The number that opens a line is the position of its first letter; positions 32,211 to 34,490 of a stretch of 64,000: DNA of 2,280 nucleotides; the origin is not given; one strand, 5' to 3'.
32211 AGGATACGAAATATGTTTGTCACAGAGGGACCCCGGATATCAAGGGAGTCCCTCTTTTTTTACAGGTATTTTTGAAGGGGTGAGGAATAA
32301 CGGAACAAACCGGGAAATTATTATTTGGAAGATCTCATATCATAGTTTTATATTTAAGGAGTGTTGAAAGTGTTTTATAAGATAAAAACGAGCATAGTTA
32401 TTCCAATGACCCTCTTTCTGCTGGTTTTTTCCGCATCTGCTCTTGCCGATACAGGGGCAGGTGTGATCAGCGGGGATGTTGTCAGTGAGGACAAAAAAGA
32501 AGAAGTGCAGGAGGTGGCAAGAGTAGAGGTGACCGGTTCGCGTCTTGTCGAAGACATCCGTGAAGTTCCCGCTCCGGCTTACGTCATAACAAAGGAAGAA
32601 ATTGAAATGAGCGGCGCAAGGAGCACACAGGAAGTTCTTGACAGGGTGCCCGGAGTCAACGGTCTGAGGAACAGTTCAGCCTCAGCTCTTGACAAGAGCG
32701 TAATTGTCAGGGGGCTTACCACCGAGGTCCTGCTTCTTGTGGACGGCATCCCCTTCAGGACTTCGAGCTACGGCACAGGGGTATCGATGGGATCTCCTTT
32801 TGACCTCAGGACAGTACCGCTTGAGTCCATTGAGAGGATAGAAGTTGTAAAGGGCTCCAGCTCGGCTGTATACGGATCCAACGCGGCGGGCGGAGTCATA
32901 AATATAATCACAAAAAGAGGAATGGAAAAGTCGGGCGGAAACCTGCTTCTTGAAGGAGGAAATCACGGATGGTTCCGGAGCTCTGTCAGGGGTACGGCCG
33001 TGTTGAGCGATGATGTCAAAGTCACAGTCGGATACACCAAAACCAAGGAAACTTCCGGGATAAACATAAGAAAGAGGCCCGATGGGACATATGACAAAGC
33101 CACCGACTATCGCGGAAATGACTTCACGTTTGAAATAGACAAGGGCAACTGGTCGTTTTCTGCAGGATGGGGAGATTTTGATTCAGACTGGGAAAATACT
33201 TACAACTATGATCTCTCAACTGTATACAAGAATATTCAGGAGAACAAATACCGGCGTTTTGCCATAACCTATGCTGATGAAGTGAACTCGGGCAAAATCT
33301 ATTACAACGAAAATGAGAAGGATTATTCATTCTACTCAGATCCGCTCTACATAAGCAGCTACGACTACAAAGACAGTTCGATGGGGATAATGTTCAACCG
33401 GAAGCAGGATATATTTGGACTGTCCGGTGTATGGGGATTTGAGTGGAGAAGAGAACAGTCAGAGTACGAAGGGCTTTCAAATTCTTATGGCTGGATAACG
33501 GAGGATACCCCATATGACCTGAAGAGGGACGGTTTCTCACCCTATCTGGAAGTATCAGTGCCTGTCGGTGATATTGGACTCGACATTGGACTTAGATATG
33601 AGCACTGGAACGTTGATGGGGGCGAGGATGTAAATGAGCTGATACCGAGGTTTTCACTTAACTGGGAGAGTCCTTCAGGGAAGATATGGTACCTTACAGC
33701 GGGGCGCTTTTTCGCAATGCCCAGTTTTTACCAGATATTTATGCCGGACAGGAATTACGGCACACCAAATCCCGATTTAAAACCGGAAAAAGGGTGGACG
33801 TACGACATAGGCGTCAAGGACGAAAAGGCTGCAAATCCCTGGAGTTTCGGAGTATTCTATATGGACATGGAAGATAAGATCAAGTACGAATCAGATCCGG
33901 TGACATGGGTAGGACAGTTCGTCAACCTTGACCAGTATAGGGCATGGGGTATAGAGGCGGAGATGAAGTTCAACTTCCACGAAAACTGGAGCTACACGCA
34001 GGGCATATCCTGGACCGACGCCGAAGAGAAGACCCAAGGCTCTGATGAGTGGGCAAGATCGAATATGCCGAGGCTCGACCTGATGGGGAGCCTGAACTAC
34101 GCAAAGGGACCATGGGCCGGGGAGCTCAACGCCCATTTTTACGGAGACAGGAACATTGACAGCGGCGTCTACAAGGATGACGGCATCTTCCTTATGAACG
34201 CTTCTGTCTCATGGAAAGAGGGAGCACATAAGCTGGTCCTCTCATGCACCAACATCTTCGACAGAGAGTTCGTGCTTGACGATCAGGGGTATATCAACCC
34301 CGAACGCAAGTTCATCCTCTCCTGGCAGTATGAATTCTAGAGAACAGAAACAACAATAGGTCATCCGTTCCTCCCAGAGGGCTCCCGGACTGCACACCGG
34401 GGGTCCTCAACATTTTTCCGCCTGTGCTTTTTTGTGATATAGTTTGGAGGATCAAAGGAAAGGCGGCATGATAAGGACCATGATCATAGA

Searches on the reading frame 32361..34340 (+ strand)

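Call 59: search_protein_families(library=pfam, proteins=[window:32361-34340:+], max_evalue=0.001)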
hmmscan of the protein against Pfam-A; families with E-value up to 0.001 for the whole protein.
window:32361-34340:+ (659 aa): 3 families
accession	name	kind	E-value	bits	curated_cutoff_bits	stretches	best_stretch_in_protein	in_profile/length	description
PF00593.30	TonB_dep_Rec_b-barrel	-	2.1e-38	133.8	27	1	241-631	35-435/436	TonB dependent receptor-like, beta-barrel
PF07715.20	Plug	-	4.2e-26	92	23.9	1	66-179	2-107/107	TonB-dependent Receptor Plug Domain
PF14905.12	OMP_b-brl_3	-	5.1e-16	59.2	27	1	366-635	87-376/408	Outer membrane protein beta-barrel family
